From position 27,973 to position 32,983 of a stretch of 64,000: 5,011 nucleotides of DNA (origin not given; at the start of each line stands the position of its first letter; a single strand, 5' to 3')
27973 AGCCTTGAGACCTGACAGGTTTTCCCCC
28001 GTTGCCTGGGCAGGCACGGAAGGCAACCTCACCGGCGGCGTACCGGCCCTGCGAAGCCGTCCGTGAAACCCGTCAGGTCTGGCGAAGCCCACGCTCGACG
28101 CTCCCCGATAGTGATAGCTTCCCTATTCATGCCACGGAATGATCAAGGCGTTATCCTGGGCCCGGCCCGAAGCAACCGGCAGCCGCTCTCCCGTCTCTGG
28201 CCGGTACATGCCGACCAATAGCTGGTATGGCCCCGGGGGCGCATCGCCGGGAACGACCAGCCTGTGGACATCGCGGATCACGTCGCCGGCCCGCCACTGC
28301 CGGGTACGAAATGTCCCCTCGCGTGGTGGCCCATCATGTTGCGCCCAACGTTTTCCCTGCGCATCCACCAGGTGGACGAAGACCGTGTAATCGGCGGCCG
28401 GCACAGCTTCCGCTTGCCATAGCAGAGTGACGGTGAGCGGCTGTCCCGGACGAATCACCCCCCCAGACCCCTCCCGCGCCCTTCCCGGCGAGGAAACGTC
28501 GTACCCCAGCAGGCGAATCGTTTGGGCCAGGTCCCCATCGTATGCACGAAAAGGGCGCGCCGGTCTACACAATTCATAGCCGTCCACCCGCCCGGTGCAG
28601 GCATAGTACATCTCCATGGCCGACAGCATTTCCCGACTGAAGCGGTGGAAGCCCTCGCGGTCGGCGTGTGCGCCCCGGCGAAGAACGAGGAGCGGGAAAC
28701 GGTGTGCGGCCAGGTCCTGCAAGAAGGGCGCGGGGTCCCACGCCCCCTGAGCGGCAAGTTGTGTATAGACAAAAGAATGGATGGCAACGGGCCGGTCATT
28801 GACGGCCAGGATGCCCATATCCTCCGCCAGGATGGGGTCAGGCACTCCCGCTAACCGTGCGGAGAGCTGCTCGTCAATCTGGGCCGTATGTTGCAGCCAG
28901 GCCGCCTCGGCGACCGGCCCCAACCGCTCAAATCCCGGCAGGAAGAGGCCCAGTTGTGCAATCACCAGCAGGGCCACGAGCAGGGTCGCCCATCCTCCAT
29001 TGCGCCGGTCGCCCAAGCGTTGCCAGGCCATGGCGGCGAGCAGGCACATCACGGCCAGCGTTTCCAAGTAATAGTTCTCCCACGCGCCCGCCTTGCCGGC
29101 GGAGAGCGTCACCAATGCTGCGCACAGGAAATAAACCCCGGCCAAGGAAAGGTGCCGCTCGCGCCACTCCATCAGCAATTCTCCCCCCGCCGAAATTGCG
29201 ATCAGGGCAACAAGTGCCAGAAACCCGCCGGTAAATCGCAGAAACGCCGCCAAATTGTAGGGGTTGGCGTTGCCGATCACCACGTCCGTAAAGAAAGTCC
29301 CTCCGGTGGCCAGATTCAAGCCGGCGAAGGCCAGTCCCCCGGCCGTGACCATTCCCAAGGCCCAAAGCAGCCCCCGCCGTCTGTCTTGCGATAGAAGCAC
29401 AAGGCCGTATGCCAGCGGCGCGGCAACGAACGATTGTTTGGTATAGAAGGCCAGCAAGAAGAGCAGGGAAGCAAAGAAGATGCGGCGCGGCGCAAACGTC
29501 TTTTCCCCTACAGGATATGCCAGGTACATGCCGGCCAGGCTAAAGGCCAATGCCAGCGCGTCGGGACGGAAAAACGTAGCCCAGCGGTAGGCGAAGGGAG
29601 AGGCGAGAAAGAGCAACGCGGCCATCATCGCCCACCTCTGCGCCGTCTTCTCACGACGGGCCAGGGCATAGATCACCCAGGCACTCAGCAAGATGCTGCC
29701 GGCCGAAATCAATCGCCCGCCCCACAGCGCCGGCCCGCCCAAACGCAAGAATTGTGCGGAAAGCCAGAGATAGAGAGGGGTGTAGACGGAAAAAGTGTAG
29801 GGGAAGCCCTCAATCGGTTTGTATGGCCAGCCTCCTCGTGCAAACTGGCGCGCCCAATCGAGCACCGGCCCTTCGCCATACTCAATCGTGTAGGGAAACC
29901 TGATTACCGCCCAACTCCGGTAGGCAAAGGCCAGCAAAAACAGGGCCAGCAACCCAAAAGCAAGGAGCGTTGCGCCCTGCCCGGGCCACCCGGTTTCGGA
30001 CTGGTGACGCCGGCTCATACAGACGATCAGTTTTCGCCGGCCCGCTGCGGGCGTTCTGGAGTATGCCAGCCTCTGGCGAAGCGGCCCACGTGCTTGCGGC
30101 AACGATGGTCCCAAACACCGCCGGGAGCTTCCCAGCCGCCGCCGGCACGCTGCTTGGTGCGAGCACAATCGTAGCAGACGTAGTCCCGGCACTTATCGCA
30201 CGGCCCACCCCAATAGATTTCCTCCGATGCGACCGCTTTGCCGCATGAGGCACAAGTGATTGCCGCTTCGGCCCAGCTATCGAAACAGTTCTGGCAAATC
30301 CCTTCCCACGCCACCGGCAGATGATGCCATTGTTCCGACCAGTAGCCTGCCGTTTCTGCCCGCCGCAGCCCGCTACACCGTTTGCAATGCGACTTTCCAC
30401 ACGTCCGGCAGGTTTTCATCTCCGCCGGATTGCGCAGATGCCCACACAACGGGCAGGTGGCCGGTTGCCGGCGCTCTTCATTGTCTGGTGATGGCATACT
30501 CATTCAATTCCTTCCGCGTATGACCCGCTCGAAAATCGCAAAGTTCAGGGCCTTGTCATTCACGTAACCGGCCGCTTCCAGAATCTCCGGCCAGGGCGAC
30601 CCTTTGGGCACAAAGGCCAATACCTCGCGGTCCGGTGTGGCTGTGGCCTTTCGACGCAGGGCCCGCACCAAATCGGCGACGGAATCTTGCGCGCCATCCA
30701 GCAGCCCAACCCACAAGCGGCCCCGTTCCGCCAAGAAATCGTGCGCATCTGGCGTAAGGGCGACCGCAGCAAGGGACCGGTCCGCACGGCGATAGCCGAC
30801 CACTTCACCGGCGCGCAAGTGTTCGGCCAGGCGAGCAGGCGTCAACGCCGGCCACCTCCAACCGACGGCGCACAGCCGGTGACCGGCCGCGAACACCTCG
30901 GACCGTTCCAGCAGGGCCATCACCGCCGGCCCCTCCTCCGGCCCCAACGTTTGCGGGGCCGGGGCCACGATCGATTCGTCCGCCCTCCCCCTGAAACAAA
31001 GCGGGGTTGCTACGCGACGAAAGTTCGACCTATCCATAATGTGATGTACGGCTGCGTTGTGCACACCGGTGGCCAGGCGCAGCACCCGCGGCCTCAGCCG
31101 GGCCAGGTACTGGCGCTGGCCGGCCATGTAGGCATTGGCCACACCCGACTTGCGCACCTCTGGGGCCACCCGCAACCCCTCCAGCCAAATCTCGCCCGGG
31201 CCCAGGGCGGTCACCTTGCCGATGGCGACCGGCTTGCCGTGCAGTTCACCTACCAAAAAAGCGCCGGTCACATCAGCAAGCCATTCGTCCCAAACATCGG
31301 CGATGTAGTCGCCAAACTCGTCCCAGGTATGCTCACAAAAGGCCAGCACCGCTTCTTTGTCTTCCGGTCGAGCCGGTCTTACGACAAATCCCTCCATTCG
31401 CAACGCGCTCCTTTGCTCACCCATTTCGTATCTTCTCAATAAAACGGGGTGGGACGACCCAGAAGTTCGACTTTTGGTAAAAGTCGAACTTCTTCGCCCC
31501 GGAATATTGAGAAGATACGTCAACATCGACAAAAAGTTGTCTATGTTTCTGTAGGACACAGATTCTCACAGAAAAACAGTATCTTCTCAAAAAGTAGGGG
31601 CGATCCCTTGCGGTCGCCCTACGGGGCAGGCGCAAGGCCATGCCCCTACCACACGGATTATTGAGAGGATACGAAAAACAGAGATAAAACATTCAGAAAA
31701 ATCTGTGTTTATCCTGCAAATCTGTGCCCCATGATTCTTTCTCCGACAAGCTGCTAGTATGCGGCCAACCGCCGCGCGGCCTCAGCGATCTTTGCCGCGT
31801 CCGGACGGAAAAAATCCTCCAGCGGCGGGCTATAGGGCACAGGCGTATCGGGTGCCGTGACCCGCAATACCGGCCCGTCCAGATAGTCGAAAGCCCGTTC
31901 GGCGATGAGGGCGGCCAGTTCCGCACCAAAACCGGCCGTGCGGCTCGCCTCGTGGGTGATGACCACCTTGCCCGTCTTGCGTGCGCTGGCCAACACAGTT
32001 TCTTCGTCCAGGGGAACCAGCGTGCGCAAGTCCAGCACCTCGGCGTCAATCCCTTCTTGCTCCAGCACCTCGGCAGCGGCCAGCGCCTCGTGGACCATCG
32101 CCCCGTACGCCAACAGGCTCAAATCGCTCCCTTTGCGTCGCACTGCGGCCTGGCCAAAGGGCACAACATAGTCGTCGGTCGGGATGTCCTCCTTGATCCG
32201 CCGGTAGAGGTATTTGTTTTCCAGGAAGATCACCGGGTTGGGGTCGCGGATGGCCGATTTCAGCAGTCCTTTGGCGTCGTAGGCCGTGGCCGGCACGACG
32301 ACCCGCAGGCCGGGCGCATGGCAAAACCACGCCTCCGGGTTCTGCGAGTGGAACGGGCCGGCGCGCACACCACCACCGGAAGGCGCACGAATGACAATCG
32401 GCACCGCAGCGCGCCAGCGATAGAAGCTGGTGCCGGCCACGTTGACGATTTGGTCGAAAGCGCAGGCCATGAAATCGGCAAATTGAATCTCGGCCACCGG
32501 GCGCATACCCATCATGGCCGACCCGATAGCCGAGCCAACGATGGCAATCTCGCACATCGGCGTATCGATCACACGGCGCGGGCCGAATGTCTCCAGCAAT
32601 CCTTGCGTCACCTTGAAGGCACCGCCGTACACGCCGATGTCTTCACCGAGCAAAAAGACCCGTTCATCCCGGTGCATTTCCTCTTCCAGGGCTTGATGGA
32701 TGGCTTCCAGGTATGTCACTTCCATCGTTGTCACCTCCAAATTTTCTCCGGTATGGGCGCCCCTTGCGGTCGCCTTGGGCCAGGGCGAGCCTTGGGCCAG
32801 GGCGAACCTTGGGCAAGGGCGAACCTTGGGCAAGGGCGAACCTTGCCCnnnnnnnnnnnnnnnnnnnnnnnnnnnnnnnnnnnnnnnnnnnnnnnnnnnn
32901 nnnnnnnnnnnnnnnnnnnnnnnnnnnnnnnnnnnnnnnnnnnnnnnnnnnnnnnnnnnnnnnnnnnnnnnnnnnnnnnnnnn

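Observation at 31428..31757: Nested MITE insertion with a perfect 8-bp target-site duplication: direct evidence of transposition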

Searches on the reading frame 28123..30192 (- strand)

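Call 32: search_protein_families(library=pfam, proteins=[window:28123-30192:-])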
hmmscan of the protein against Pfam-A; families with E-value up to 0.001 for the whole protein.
window:28123-30192:- (689 aa): 1 family
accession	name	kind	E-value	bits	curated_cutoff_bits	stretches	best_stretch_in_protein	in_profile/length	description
PF13231.12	PMT_2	-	2.9e-12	47.5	26.1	1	138-276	3-138/160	Dolichyl-phosphate-mannose-protein mannosyltransferase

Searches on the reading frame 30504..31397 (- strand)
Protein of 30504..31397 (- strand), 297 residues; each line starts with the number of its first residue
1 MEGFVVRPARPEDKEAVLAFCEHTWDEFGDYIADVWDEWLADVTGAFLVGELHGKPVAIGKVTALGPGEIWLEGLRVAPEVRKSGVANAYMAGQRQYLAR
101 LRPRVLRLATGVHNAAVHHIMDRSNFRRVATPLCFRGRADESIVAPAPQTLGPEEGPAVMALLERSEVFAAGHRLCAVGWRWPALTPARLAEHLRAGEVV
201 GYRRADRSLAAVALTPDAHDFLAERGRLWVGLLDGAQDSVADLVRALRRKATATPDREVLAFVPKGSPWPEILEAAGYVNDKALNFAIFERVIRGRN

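Call 32: search_protein_families(library=pfam, proteins=[window:30504-31397:-])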
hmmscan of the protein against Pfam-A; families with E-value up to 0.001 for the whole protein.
window:30504-31397:- (297 aa): 1 family
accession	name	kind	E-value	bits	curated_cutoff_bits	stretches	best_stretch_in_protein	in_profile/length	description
PF00583.31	Acetyltransf_1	-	1.7e-06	28.7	20.7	1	27-121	15-111/116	Acetyltransferase (GNAT) family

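Call 33: find_related_loci(query=window:30504-31397:-, collection=metagenome_contigs, flank=4000)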
Query window:30504-31397:- (297 aa) in metagenome_contigs; peptide patterns used: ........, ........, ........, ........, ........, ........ (x = any residue, [..] = any of these).
316 stretches matched a pattern, but none encodes a relative of the query by tblastn (E <= 1e-3).

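Call 34: find_homologous_proteins(query=window:30504-31397:-, max_evalue=1e-10)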
Query window:30504-31397:- (297 aa): 222 proteins with E <= 1e-10 among 8000 candidates; the best 120 are listed.
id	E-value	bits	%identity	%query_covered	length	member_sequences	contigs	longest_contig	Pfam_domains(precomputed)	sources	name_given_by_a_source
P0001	4.2e-196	668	100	100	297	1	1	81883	PF00583.32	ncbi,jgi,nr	ncbi:MAG: GNAT family N-acetyltransferase [Chloroflexi bacterium]|nr:GNAT family N-acetyltransferase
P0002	3.5e-169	580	87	100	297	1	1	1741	PF00583.32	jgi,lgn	-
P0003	6.5e-164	563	84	99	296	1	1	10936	PF00583.32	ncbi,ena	-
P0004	8.1e-161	552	82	100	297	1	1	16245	PF00583.32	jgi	-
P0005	3.4e-128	445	67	99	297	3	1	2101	PF00583.32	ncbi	-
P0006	1.2e-126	440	66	99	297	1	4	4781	PF00583.32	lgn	-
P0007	1.1e-108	381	60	98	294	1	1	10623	PF13508.14,PF00583.32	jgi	-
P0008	3.2e-98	347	56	98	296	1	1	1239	PF00583.32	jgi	-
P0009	2.0e-94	334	55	98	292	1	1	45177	PF13508.14,PF00583.32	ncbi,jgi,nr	ncbi:MAG: GNAT family N-acetyltransferase [Chloroflexi bacterium]|nr:GNAT family N-acetyltransferase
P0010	1.3e-92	328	54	98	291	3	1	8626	PF00583.32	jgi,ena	-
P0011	4.0e-90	320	60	81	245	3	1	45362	PF00583.32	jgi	-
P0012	5.0e-90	320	52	98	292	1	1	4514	PF13508.14,PF00583.32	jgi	-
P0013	6.7e-89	316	52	98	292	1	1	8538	PF00583.32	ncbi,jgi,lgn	-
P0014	1.8e-48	183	42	96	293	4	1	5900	PF00583.32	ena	-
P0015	2.4e-48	183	42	92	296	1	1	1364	PF00583.32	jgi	-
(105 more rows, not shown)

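Call 35: find_encoding_contigs(protein=P0001, flank=3000, max_places=3)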
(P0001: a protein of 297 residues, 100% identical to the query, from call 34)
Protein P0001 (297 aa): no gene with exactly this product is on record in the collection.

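Call 36: find_encoding_contigs(protein=P0003, flank=4000, max_places=3)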
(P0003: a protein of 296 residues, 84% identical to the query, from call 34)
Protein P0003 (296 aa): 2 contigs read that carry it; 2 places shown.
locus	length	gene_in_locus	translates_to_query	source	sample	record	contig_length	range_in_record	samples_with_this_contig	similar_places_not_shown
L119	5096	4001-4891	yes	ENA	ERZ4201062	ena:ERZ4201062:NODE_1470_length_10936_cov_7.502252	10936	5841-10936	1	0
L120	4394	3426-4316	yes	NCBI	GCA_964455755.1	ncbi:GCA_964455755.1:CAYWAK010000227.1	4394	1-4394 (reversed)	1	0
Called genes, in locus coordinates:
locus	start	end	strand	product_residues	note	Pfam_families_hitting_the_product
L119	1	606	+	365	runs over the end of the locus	PF05222:AlaDh_PNT_N, PF01262:AlaDh_PNT_C, PF01488:Shikimate_DH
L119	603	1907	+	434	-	PF02550:AcetylCoA_hydro, PF13336:AcetylCoA_hyd_C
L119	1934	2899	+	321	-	PF00676:E1_dh, PF00456:Transketolase_N (faint)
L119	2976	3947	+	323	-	PF02779:Transket_pyr, PF02780:Transketolase_C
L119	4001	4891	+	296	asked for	PF00583:Acetyltransf_1 (weak)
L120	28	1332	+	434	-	PF02550:AcetylCoA_hydro, PF13336:AcetylCoA_hyd_C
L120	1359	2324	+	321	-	PF00676:E1_dh, PF00456:Transketolase_N (faint)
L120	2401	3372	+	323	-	PF02779:Transket_pyr, PF02780:Transketolase_C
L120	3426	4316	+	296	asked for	PF00583:Acetyltransf_1 (weak)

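Call 37: find_encoding_contigs(protein=P0004, flank=4000, max_places=3)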
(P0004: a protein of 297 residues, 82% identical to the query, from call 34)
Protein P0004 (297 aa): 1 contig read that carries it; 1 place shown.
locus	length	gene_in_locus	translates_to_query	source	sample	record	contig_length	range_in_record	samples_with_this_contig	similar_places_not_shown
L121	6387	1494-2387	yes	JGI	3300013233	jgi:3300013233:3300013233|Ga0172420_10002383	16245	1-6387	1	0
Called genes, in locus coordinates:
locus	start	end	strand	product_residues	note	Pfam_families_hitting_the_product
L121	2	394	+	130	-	?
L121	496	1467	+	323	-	PF02779:Transket_pyr, PF02780:Transketolase_C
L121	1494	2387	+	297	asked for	PF00583:Acetyltransf_1 (weak)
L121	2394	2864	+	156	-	-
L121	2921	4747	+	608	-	PF13231:PMT_2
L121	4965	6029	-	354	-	PF01476:LysM, PF23446:LysM1_NFP_LYK (faint), PF23473:LysM3_LYK4_5 (weak), PF01476:LysM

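Call 47: find_encoding_contigs(protein=P0002, flank=3000, max_places=4)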
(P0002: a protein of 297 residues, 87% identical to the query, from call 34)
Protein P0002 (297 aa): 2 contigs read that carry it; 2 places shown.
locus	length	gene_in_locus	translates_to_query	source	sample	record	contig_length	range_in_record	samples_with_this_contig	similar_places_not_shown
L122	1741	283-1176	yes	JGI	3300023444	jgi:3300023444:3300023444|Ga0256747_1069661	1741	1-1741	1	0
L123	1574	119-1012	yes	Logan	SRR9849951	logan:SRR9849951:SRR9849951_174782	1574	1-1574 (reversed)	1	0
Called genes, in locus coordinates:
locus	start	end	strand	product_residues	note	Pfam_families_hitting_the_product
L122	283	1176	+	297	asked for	PF00583:Acetyltransf_1 (weak)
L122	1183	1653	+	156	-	-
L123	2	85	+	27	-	?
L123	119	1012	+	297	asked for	PF00583:Acetyltransf_1 (weak)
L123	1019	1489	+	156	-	-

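Call 65: list_cluster_members(proteins=[P0001, P0003])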
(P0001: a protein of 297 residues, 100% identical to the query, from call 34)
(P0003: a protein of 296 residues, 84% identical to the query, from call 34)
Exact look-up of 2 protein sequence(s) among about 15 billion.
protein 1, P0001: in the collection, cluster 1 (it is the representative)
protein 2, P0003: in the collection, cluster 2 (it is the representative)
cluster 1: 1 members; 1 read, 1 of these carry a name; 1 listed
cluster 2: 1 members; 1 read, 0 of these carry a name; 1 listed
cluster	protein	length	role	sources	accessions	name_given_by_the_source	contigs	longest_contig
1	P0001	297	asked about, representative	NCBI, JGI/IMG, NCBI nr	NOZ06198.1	MAG: GNAT family N-acetyltransferase [Chloroflexi bacterium] | GNAT family N-acetyltransferase [Chloroflexota bacterium]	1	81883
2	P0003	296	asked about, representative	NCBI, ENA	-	-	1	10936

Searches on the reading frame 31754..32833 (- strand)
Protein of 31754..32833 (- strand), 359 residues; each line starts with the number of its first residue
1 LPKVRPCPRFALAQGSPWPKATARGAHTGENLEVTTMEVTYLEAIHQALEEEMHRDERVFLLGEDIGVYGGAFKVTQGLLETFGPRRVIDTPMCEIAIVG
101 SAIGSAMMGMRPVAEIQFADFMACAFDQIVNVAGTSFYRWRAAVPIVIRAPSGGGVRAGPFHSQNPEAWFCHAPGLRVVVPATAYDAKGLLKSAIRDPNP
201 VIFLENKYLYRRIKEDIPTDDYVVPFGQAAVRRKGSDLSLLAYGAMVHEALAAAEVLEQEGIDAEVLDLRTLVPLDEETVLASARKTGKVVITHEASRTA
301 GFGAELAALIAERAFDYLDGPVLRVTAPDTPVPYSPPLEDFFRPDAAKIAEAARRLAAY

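Call 32: search_protein_families(library=pfam, proteins=[window:31754-32833:-])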
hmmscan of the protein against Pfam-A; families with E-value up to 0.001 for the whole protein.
window:31754-32833:- (359 aa): 3 families
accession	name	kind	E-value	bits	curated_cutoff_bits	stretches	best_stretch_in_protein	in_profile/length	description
PF02780.25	Transketolase_C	-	4.1e-44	149.9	25.9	1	227-349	1-124/124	Transketolase, C-terminal domain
PF02779.29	Transket_pyr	-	3e-43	147.9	27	1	39-211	3-173/174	Transketolase, pyrimidine binding domain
PF22613.1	Transketolase_C_1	-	0.00039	21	27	1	234-269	10-45/113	Transketolase-like TK C-terminal domain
